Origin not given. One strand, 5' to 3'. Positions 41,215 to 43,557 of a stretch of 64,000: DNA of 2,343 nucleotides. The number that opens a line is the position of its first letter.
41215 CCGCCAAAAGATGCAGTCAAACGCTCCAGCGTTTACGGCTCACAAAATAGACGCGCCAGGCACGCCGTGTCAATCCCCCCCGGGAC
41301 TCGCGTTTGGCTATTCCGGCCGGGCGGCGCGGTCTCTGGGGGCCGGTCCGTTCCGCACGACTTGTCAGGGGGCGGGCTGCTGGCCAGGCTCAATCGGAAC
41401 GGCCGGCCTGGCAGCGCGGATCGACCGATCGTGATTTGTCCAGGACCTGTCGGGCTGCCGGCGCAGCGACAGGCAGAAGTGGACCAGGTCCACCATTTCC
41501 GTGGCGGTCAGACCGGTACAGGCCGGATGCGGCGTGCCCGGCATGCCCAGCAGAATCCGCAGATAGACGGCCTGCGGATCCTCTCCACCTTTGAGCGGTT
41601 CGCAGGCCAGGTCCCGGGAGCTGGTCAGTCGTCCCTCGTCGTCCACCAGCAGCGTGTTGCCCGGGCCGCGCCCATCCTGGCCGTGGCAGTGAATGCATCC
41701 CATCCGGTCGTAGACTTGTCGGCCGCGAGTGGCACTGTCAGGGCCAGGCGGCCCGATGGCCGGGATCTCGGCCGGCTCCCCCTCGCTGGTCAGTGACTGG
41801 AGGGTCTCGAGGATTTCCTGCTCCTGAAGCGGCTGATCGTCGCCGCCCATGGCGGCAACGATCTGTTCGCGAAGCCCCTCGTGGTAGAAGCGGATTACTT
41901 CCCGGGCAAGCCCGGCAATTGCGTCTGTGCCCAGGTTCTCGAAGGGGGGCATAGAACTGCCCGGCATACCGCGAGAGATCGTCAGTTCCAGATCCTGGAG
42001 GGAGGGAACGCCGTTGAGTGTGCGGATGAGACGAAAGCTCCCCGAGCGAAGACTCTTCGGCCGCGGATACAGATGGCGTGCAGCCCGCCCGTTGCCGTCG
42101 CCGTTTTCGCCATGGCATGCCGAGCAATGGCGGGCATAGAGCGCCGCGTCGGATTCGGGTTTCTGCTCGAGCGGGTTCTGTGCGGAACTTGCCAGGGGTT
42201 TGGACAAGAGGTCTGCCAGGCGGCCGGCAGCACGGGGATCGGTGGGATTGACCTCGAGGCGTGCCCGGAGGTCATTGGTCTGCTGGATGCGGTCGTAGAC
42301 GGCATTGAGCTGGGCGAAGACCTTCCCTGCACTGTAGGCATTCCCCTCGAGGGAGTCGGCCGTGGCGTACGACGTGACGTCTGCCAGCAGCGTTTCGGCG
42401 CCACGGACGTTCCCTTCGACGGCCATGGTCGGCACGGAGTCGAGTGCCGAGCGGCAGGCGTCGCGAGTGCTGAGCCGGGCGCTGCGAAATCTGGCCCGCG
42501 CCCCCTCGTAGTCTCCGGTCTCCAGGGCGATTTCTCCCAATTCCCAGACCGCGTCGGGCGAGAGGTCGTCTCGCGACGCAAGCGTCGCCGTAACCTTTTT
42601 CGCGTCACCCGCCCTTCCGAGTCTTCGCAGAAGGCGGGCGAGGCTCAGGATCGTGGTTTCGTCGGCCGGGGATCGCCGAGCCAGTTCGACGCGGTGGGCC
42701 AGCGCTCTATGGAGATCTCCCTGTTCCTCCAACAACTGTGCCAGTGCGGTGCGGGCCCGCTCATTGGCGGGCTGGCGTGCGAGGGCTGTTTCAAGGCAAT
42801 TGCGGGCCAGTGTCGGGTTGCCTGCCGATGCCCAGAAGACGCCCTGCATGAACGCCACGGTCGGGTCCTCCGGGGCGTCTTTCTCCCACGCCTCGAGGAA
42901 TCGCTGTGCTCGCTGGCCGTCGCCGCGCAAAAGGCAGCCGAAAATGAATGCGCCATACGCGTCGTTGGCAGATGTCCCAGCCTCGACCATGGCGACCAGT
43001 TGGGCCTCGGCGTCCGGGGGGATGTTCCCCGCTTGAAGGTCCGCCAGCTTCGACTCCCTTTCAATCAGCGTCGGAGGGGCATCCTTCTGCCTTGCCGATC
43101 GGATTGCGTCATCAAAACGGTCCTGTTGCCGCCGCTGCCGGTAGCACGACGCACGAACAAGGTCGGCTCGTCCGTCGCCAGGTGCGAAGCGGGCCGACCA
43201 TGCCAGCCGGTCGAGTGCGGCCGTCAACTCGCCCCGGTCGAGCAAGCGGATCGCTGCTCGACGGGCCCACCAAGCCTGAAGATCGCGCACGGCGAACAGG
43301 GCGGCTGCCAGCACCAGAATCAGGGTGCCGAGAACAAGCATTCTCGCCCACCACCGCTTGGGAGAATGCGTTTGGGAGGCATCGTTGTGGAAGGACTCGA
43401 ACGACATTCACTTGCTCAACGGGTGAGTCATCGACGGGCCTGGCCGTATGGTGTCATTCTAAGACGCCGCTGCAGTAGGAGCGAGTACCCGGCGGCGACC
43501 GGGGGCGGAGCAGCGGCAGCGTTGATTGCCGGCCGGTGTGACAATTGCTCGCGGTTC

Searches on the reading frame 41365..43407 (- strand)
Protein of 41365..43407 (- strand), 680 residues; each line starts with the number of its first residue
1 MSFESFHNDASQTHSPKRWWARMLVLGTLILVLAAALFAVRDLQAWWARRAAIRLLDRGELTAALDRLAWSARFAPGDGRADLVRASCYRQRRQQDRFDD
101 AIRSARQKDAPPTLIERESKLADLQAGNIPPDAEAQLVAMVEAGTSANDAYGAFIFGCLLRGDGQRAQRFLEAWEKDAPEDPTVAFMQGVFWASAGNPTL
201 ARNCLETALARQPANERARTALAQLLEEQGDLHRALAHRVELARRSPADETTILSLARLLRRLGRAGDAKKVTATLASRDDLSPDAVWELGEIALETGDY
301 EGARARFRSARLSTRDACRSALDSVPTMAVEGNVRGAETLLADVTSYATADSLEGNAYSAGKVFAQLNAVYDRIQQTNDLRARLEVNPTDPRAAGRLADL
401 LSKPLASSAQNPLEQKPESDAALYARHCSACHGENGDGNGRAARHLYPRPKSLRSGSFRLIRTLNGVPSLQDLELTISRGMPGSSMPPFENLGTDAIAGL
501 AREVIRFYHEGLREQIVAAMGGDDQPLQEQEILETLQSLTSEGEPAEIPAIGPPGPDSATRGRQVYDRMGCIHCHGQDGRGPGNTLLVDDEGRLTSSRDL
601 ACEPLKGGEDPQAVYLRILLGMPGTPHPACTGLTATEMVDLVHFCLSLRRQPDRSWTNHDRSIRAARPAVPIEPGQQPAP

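Call 30: search_protein_families(library=pfam, max_evalue=0.00001, proteins=[window:41365-43407:-])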
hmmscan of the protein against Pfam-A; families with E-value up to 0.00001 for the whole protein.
window:41365-43407:- (680 aa): 7 families
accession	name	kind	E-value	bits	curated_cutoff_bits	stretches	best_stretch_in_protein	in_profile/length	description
PF00034.26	Cytochrom_C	-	1.2e-12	49.4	21.3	0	560-648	2-89/90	Cytochrome c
PF13442.11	Cytochrome_CBB3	-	1.5e-10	41.7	27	0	421-501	7-65/68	Cytochrome C oxidase, cbb3-type, subunit III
PF14559.12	TPR_19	-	2.9e-10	40.8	25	0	194-237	3-46/68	Tetratricopeptide repeat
PF13432.12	TPR_16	-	3.9e-09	37.2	32.7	0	255-310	2-57/65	Tetratricopeptide repeat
PF13431.12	TPR_17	-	7.3e-08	32.5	24.4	0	204-236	1-33/34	Tetratricopeptide repeat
PF13428.12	TPR_14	-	1e-06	29.2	23.5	0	194-225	13-44/44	Tetratricopeptide repeat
PF07719.23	TPR_2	-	1.1e-06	28.8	27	0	185-215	4-34/34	Tetratricopeptide repeat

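Call 59: search_protein_families(library=ncbifam, max_evalue=0.00001, proteins=[window:41365-43407:-])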
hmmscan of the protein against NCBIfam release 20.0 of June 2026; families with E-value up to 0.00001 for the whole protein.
window:41365-43407:- (680 aa): 8 families
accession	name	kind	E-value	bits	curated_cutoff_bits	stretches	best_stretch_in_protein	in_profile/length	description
TIGR02917.1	PEP_TPR_lipo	equivalog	5.8e-14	50.9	312.2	1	130-280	413-563/899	XrtA/PEP-CTERM system TPR-repeat protein PrsT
TIGR02521.1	type_IV_pilW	equivalog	1.7e-07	31.1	154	0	144-276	98-229/234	type IV pilus biogenesis/stability protein PilW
NF033758.1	gliding_GltE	equivalog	2e-07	30.4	225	0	186-269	90-173/411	adventurous gliding motility TPR repeat lipoprotein GltE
TIGR00782.1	ccoP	equivalog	3.1e-07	30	179.95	0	385-439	73-129/285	cytochrome-c oxidase, cbb3-type subunit III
NF011054.0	PRK14486.1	equivalog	1e-06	28.5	447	0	421-463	219-261/294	putative bifunctional cbb3-type cytochrome c oxidase subunit II/cytochrome c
NF040959.1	MamA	equivalog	1.8e-06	27.6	200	0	160-263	49-152/204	magnetosome protein MamA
TIGR03939.1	PGA_TPR_OMP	equivalog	2.1e-06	26.2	366.65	0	161-252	408-499/800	poly-beta-1,6 N-acetyl-D-glucosamine export porin PgaA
TIGR00540.1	TPR_hemY_coli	hypoth_equivalog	5.7e-06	25.3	142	1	157-239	301-382/385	heme biosynthesis-associated TPR protein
